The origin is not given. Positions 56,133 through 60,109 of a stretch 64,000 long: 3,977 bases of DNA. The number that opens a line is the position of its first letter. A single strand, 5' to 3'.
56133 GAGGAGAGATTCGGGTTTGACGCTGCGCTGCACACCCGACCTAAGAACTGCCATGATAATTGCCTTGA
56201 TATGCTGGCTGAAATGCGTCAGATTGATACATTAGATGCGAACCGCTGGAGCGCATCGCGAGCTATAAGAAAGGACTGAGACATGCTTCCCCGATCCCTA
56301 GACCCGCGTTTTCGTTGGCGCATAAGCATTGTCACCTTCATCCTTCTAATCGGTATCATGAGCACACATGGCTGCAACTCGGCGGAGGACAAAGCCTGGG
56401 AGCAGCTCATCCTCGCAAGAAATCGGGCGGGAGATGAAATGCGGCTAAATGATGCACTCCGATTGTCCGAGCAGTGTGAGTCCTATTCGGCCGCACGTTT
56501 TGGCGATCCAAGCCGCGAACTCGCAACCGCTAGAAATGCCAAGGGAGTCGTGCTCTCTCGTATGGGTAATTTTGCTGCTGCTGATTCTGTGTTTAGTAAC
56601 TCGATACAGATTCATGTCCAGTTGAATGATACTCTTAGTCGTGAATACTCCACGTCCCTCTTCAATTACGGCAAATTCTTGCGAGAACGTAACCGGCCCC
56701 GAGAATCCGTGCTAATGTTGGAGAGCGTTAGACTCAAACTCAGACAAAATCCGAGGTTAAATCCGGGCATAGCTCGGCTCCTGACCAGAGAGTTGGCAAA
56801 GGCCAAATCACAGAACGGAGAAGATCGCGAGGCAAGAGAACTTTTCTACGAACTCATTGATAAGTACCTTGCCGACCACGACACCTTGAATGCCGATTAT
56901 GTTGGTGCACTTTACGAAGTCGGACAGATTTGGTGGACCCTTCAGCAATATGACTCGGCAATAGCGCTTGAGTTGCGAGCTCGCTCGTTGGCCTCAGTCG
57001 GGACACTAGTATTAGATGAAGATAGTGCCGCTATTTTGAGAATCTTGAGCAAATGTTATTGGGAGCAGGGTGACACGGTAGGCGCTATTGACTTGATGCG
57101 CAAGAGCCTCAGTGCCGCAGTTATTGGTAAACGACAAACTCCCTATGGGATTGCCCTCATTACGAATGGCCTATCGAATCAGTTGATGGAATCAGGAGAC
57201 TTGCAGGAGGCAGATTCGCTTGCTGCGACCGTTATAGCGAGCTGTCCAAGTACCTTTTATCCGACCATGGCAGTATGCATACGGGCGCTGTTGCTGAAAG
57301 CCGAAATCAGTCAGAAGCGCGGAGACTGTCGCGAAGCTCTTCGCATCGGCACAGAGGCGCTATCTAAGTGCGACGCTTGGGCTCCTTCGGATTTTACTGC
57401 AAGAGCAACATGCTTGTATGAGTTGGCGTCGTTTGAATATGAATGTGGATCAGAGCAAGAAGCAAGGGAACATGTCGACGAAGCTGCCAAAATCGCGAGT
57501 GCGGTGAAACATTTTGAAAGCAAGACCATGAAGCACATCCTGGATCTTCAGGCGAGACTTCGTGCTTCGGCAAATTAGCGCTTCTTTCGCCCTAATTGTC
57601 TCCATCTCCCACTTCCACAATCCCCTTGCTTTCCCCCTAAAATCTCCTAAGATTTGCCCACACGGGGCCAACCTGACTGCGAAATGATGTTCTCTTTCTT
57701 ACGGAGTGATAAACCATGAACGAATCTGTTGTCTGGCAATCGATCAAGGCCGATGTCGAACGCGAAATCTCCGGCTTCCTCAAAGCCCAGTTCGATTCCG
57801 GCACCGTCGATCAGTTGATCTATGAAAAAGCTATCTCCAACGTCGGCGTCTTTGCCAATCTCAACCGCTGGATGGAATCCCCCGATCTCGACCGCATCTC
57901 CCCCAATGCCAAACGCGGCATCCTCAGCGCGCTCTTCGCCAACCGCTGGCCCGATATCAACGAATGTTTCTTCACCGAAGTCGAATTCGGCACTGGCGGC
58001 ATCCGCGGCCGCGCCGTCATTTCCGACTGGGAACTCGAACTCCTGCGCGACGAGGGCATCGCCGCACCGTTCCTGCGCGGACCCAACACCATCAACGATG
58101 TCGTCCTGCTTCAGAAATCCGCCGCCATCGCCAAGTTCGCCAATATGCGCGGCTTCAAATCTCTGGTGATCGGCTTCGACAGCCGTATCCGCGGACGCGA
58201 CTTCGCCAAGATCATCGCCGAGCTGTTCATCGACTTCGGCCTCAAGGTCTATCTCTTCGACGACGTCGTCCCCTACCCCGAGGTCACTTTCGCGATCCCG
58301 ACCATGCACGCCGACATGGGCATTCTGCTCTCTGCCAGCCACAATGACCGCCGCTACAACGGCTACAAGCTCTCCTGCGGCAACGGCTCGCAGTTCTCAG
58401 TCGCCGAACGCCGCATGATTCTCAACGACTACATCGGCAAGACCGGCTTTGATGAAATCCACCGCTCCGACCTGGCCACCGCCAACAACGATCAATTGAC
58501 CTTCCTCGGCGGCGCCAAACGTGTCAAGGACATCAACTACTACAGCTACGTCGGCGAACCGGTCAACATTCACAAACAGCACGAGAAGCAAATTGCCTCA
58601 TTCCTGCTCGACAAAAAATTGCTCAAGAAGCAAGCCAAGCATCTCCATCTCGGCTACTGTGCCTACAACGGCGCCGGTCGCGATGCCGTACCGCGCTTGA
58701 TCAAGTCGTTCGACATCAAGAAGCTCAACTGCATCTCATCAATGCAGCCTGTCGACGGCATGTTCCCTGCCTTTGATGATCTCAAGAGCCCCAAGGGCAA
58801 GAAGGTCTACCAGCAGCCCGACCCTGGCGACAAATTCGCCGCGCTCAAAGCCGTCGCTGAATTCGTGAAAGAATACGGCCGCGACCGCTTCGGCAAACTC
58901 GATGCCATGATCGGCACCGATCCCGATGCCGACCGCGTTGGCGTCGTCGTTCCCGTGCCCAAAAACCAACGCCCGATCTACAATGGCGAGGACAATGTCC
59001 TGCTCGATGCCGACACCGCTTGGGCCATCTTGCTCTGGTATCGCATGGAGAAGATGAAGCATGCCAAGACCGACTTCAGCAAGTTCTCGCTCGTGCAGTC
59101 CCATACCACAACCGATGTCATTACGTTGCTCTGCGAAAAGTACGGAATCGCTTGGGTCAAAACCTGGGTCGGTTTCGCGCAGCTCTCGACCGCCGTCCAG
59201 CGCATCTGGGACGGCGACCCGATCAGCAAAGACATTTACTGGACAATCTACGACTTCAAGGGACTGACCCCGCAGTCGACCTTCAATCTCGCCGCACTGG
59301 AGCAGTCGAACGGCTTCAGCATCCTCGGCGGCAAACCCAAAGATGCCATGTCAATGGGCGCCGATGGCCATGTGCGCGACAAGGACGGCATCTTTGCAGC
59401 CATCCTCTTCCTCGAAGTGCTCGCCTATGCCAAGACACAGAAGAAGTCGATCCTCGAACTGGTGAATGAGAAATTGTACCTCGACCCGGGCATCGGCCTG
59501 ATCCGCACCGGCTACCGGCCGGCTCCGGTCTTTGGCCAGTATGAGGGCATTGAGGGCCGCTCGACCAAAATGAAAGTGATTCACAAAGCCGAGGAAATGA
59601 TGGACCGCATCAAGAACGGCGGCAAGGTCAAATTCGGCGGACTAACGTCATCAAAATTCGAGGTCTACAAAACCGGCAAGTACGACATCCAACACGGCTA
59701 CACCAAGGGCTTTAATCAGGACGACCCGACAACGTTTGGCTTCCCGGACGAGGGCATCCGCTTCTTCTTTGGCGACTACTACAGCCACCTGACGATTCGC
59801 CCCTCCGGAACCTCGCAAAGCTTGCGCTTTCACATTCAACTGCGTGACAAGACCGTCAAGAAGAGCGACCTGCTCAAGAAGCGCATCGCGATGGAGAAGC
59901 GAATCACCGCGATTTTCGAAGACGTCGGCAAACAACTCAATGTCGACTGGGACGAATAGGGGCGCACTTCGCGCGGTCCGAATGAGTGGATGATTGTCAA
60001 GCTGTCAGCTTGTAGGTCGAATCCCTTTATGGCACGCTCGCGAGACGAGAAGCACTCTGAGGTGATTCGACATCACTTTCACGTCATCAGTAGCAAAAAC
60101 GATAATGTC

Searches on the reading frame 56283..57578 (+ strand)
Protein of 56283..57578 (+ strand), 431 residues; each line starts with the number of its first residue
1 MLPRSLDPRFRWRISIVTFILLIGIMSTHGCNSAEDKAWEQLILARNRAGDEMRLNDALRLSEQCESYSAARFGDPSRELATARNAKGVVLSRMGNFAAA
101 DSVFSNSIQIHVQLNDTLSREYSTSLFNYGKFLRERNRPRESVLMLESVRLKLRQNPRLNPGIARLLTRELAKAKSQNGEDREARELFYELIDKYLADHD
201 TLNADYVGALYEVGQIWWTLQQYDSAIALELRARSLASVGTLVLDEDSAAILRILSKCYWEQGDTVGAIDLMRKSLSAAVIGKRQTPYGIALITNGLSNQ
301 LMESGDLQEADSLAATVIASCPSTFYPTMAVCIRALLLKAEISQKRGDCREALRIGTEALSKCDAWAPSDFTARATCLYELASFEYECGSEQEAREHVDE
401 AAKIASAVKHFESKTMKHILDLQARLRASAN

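Call 54: search_protein_families(library=pfam, proteins=[window:56283-57578:+], max_evalue=0.0001)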
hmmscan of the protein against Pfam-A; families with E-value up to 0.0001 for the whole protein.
window:56283-57578:+ (431 aa): 7 families
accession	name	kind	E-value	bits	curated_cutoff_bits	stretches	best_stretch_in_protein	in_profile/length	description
PF13424.12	TPR_12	-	1.5e-18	67.2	30.1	1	80-148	2-70/77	Tetratricopeptide repeat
PF07719.23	TPR_2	-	1.6e-09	37.6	27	0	250-277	2-29/34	Tetratricopeptide repeat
PF13374.12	TPR_10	-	6.1e-08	32.9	27.5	0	375-405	2-32/42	Tetratricopeptide repeat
PF17874.7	TPR_MalT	-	6.6e-07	29.3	45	1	250-406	41-192/336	MalT-like TPR region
PF13432.12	TPR_16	-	2e-06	28.5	32.7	0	170-234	2-58/65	Tetratricopeptide repeat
PF13428.12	TPR_14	-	6.5e-06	26.8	23.5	0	168-200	4-36/44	Tetratricopeptide repeat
PF13174.12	TPR_6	-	8.3e-06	26.6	26.3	0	171-195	6-30/33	Tetratricopeptide repeat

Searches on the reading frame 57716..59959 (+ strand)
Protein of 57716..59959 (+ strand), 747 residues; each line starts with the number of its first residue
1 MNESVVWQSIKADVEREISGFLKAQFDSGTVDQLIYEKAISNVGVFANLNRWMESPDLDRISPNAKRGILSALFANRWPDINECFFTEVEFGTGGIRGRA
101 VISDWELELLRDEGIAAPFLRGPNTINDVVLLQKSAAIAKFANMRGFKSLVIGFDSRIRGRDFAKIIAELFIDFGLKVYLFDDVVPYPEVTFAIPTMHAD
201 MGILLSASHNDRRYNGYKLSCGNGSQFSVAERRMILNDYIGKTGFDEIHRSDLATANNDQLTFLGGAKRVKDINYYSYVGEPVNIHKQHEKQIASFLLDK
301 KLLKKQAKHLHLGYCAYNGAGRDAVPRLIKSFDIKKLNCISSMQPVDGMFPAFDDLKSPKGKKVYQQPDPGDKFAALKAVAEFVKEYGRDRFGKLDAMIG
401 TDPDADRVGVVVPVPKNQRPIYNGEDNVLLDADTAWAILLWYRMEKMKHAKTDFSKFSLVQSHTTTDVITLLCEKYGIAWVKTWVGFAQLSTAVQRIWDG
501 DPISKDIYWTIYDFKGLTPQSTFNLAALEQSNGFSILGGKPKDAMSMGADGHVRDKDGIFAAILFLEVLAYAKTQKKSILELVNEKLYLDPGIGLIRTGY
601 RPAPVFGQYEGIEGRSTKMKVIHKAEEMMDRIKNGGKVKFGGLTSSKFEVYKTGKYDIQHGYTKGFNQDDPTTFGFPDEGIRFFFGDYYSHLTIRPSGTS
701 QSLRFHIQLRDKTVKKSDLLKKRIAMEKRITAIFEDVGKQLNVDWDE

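Call 80: search_protein_families(library=pfam, proteins=[window:57716-59959:+], max_evalue=0.000001)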
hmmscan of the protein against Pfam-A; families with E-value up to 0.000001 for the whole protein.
window:57716-59959:+ (747 aa): 2 families
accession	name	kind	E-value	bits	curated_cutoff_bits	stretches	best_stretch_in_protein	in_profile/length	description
PF02878.22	PGM_PMM_I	-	2e-24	86.3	22.5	1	125-237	17-129/138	Phosphoglucomutase/phosphomannomutase, alpha/beta/alpha domain I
PF02879.22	PGM_PMM_II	-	9e-07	29.8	29.3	0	304-411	15-99/103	Phosphoglucomutase/phosphomannomutase, alpha/beta/alpha domain II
